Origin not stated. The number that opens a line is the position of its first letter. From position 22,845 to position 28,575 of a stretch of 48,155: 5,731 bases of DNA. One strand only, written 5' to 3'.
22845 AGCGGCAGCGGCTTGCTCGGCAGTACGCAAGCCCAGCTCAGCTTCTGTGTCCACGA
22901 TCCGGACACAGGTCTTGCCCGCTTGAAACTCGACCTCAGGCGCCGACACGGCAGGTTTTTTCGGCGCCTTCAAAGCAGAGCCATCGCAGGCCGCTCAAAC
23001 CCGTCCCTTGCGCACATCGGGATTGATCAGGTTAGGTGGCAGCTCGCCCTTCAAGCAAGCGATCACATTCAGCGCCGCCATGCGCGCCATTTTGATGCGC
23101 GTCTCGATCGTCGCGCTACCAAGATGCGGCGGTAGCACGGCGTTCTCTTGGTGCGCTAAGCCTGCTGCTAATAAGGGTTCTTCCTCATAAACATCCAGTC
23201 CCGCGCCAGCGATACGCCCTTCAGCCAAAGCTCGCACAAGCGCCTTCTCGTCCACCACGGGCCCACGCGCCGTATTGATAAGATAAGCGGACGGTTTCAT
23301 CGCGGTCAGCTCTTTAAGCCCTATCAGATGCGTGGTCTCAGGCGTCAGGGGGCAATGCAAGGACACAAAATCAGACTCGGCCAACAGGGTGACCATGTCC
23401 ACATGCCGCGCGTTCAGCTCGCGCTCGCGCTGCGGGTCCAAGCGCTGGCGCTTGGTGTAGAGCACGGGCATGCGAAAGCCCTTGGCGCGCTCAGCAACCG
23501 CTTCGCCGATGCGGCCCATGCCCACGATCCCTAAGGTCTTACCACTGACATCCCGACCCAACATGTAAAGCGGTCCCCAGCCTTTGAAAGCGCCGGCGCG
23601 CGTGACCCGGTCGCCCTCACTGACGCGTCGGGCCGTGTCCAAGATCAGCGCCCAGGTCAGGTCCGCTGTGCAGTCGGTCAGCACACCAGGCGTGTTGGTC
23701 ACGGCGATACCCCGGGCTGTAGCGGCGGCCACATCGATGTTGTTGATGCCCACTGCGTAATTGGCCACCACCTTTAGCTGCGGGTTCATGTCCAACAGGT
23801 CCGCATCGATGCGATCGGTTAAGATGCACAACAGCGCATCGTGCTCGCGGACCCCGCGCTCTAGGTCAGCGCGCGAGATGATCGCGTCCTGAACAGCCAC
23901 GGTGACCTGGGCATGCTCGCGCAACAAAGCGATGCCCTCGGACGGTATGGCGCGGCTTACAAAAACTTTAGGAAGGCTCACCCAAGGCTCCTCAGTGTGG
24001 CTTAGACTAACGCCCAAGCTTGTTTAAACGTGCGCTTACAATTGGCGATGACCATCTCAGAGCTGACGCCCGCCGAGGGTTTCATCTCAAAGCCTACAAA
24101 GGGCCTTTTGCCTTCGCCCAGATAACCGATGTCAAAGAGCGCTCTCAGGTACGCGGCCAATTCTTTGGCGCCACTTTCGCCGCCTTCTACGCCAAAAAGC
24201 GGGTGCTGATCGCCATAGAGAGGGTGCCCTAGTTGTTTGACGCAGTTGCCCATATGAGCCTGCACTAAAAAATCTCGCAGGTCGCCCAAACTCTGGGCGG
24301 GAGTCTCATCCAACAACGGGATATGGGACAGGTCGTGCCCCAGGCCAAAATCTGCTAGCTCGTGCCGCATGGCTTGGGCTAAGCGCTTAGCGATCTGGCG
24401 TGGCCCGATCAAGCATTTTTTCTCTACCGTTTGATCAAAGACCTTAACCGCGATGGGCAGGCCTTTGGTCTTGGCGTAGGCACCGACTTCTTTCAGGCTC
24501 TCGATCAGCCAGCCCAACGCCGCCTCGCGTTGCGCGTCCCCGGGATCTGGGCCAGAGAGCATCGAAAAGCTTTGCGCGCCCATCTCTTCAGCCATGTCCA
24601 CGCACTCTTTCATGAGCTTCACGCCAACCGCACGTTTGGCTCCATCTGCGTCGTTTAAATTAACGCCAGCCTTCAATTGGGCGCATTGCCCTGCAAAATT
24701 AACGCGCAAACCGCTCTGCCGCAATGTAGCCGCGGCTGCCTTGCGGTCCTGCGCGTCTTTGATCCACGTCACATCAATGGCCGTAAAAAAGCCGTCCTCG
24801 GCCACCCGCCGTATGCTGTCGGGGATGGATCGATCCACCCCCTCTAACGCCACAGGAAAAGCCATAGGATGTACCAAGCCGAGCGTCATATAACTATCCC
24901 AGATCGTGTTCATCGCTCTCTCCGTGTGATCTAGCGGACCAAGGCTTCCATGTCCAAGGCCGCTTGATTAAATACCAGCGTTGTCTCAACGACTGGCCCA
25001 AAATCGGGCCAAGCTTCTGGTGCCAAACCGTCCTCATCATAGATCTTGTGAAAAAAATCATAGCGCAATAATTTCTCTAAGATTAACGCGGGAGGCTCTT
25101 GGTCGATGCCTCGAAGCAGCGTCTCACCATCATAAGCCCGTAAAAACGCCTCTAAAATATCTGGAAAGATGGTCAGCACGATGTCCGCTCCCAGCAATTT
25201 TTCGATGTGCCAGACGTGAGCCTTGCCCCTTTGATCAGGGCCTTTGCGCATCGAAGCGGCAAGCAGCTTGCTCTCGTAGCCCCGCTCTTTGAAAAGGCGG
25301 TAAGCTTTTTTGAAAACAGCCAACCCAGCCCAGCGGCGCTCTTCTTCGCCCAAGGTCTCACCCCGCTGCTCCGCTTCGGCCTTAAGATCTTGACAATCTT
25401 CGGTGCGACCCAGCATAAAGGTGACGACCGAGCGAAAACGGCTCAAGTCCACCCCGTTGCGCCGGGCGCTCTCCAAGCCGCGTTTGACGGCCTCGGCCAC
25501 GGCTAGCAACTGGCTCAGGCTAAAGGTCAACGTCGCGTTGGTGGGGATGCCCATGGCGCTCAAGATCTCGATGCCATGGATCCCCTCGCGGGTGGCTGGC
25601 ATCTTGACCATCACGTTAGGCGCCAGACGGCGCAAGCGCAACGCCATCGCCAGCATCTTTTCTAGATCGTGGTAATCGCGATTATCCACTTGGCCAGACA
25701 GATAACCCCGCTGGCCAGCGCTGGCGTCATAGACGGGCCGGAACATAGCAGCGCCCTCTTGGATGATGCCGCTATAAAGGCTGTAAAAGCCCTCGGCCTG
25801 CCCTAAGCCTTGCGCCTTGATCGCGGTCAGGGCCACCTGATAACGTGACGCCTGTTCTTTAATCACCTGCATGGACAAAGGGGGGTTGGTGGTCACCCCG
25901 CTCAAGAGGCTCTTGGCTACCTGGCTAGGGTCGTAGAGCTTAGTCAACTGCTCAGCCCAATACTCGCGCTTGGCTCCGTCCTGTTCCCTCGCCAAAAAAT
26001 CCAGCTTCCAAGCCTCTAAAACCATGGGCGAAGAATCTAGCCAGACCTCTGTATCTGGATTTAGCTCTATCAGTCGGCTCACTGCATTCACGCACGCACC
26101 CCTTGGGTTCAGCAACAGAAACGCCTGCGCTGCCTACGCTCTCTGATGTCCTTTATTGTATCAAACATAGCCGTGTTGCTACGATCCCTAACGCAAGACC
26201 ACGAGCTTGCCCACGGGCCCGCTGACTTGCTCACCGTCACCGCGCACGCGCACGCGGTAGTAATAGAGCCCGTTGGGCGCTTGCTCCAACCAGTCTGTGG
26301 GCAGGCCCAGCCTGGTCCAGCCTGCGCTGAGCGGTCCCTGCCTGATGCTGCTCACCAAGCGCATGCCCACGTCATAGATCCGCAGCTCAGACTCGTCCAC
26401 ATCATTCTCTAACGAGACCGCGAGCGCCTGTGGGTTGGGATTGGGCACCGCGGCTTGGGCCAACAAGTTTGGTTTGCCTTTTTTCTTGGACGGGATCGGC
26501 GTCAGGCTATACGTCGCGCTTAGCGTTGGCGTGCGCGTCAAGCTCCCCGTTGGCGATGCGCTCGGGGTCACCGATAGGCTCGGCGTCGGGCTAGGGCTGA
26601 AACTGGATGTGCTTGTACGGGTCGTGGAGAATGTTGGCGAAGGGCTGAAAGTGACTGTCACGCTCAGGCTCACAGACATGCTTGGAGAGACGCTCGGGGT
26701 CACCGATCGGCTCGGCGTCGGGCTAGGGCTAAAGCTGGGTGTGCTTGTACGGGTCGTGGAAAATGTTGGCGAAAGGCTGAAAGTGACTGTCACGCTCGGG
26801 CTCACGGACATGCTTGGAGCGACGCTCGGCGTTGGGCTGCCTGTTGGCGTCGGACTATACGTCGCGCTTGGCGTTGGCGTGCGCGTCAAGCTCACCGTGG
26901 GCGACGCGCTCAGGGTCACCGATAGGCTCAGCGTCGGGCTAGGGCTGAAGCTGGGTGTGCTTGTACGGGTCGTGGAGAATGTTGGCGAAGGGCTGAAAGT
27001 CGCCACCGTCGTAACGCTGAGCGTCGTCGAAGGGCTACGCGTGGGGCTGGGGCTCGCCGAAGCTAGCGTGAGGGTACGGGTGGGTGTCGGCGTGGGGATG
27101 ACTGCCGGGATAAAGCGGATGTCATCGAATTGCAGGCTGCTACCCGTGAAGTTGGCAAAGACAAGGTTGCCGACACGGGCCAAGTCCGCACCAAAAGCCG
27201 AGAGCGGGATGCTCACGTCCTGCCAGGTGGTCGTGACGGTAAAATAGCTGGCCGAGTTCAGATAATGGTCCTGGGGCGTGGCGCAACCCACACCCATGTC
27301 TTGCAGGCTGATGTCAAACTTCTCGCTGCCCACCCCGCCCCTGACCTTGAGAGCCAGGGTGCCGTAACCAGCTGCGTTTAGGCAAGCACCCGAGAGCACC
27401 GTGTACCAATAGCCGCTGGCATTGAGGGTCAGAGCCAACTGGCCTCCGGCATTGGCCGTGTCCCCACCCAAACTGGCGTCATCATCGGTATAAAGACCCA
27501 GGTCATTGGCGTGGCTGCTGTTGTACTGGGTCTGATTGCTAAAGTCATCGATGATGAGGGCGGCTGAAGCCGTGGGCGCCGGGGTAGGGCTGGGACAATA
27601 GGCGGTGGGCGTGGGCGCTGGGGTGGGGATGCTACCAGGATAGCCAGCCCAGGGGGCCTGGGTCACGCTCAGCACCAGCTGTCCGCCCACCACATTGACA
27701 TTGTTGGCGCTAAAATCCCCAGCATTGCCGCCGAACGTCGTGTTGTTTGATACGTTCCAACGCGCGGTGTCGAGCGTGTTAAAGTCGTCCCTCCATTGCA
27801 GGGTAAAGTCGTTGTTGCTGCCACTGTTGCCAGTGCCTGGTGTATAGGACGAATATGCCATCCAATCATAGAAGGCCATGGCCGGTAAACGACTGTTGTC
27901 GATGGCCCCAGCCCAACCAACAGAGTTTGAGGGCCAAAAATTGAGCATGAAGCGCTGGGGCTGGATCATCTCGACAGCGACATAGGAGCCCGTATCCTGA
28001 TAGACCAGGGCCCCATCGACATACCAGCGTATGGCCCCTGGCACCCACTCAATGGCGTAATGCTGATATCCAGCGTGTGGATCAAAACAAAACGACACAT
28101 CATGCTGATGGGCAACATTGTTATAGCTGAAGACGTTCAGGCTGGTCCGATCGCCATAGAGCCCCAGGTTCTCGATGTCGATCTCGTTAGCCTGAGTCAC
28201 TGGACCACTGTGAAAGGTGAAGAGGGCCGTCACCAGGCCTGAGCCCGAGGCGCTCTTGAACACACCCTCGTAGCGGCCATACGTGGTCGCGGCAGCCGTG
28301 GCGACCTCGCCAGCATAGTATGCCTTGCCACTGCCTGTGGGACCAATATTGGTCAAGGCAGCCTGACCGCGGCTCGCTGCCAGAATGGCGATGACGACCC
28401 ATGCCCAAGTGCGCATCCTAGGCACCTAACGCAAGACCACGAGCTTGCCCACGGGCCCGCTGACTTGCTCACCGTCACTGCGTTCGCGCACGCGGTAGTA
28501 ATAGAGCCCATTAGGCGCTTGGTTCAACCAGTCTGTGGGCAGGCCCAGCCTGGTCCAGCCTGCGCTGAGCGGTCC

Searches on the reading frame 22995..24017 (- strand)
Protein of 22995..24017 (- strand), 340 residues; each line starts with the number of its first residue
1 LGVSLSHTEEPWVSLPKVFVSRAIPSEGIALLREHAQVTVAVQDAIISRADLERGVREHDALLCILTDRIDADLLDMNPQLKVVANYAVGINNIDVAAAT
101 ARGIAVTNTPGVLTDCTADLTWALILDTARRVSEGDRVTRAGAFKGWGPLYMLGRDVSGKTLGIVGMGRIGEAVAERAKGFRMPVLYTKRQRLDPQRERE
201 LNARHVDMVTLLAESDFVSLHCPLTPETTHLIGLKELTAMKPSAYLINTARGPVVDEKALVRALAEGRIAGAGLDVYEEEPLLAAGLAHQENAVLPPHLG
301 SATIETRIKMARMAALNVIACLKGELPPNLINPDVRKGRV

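Call 8: search_protein_families(library=pfam, proteins=[window:22995-24017:-], max_evalue=0.001)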
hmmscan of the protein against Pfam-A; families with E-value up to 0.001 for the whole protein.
window:22995-24017:- (340 aa): 2 families
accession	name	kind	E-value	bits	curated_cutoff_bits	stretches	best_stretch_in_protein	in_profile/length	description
PF02826.25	2-Hacid_dh_C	-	3.2e-61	206.3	25.1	1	123-300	2-178/178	D-isomer specific 2-hydroxyacid dehydrogenase, NAD binding domain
PF00389.36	2-Hacid_dh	-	1.6e-31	109.2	24.6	1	18-332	1-134/134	D-isomer specific 2-hydroxyacid dehydrogenase, catalytic domain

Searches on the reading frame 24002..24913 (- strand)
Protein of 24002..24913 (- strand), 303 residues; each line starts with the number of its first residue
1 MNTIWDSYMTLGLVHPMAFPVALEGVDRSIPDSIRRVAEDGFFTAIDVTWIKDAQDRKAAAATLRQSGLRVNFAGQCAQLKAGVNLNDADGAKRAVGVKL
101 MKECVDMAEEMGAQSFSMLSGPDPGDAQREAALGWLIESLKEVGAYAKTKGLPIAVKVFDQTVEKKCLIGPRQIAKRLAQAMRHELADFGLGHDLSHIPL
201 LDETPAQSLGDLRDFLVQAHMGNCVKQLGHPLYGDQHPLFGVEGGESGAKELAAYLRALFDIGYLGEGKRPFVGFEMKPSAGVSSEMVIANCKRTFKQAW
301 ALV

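Call 8: search_protein_families(library=pfam, proteins=[window:24002-24913:-], max_evalue=0.001)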
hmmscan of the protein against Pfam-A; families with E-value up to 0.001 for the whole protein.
window:24002-24913:- (303 aa): 1 family
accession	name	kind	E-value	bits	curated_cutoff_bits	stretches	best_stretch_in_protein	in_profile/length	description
PF01261.30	AP_endonuc_2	-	2e-12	47.8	31.1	1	43-264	9-221/249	Xylose isomerase-like TIM barrel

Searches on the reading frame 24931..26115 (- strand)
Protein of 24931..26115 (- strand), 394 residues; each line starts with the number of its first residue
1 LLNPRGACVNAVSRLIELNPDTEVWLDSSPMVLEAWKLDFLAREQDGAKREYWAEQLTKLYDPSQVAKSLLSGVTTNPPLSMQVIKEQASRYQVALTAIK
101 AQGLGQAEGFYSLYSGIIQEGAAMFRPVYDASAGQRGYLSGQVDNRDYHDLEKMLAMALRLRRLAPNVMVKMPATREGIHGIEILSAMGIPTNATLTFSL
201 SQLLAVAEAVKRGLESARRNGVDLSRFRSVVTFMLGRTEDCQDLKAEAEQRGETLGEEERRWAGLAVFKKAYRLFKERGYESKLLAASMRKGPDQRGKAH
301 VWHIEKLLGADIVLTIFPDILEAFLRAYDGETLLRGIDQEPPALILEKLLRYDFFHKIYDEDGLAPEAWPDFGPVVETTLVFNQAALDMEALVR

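Call 9: search_protein_families(library=pfam, proteins=[window:24931-26115:-], max_evalue=0.001)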
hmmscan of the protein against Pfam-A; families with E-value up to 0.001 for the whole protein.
window:24931-26115:- (394 aa): 1 family
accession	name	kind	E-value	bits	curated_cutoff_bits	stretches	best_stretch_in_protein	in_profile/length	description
PF00923.25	TAL_FSA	-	5.4e-40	138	27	1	67-328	16-236/285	Transaldolase/Fructose-6-phosphate aldolase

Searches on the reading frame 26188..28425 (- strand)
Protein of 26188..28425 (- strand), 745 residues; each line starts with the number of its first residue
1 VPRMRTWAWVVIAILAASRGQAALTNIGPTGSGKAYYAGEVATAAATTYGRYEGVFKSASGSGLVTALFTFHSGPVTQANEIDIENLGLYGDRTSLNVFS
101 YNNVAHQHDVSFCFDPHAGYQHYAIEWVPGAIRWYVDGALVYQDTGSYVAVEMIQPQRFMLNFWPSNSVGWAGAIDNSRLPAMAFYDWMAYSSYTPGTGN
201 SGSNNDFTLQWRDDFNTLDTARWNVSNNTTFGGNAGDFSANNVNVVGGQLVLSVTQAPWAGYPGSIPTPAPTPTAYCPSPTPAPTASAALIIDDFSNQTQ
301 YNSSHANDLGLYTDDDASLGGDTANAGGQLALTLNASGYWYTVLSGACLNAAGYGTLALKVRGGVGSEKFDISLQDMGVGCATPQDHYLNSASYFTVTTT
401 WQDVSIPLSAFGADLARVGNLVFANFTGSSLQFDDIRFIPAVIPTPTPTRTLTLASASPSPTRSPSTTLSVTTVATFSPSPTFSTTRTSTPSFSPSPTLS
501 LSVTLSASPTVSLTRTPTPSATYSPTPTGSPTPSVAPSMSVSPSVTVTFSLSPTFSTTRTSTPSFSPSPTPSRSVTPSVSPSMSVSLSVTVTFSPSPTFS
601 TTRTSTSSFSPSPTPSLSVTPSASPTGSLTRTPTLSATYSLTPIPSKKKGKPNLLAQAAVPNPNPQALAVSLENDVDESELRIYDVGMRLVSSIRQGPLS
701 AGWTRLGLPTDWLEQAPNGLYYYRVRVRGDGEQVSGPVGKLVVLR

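Call 9: search_protein_families(library=pfam, proteins=[window:26188-28425:-], max_evalue=0.001)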
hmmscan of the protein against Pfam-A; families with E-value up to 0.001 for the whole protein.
window:26188-28425:- (745 aa): 2 families
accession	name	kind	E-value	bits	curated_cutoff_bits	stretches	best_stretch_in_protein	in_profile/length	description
PF00722.28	Glyco_hydro_16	-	1.8e-21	76.9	22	1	36-168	29-161/175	Glycosyl hydrolases family 16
PF21582.3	CBM30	-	5.5e-07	30.1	27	1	354-411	75-134/170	Carbohydrate binding domain 30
